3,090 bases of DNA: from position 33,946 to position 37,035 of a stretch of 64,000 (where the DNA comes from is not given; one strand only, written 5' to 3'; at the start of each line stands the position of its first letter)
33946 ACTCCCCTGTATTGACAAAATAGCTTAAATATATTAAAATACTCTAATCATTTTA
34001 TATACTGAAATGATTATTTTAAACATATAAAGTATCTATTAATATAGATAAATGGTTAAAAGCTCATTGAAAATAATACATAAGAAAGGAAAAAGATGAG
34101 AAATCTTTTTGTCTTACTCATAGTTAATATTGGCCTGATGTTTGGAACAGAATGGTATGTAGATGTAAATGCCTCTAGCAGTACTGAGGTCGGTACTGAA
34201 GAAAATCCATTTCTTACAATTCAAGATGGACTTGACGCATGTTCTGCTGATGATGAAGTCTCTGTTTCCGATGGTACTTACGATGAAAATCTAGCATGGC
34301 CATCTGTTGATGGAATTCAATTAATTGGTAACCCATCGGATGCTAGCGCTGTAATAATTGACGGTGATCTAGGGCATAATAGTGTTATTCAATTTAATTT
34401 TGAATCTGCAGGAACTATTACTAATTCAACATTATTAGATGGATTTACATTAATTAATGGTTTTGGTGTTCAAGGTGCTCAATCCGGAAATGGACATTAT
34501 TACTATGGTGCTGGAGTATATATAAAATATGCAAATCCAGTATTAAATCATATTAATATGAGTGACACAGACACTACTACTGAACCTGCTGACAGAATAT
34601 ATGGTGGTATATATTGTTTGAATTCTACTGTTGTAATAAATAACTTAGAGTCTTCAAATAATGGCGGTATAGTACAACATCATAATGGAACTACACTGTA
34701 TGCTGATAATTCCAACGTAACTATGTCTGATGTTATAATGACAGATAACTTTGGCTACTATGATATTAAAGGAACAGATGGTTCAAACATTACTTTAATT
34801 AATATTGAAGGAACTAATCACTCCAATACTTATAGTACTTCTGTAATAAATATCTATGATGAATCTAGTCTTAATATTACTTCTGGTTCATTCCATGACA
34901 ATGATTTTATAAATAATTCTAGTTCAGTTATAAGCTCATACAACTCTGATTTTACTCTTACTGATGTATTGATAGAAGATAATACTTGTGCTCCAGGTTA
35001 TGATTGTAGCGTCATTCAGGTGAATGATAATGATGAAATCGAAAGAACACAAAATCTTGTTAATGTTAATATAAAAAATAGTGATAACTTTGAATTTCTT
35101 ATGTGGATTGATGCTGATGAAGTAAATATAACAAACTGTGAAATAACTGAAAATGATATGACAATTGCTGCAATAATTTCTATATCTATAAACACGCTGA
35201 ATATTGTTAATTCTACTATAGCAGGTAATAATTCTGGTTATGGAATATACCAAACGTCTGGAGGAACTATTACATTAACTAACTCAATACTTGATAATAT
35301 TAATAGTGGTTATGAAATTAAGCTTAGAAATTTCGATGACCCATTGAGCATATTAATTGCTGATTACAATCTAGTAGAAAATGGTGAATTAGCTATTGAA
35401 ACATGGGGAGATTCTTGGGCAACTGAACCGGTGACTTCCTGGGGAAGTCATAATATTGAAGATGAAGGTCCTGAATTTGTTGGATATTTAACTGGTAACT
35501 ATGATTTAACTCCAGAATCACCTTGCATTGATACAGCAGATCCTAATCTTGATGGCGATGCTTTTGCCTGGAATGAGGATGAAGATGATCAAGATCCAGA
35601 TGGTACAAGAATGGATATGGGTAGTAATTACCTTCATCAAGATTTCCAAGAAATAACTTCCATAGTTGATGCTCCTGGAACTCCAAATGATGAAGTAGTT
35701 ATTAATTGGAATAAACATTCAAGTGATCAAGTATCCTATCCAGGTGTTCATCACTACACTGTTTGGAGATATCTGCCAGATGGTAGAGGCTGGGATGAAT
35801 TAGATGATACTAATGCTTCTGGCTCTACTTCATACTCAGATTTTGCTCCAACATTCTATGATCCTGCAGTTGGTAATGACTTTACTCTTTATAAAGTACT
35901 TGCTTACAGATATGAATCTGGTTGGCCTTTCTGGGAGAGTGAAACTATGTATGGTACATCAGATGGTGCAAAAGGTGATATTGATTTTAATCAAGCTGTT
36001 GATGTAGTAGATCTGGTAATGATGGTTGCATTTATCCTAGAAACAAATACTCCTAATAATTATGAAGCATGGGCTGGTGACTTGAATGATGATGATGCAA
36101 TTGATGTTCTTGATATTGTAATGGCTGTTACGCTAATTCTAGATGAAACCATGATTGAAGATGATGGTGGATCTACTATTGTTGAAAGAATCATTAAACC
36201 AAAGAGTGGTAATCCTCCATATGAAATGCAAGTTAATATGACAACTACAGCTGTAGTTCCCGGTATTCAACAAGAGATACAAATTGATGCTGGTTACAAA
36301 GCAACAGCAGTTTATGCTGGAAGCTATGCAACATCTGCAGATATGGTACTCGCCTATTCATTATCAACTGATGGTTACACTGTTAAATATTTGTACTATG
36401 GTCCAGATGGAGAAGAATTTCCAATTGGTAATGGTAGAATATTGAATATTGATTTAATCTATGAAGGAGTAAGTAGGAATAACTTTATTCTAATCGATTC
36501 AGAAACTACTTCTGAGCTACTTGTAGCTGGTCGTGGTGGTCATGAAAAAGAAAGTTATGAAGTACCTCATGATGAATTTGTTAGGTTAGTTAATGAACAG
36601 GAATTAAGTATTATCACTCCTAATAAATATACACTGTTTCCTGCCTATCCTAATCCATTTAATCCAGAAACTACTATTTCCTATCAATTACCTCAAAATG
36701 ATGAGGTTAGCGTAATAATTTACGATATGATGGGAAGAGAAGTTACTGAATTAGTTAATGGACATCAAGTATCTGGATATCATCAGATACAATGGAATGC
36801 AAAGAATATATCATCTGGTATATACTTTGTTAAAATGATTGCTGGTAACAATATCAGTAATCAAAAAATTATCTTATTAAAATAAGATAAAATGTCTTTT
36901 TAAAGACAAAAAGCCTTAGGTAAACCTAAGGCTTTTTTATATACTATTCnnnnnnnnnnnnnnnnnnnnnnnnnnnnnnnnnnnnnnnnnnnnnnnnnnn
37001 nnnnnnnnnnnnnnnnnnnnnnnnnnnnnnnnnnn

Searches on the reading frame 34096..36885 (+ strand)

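Call 87: search_protein_families(library=pfam, proteins=[window:34096-36885:+], max_evalue=0.01)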
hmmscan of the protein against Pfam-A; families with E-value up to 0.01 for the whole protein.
window:34096-36885:+ (929 aa): 3 families
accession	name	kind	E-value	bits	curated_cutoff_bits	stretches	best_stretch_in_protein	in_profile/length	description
PF18962.6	Por_Secre_tail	-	1.5e-11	44.9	27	1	851-926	2-74/75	Secretion system C-terminal sorting domain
PF13860.13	FlgD_ig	-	7.9e-05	23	27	1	861-915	14-74/79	FlgD Ig-like domain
PF00404.24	Dockerin_1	-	0.001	19.7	22.9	1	626-676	1-51/57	Dockerin type I domain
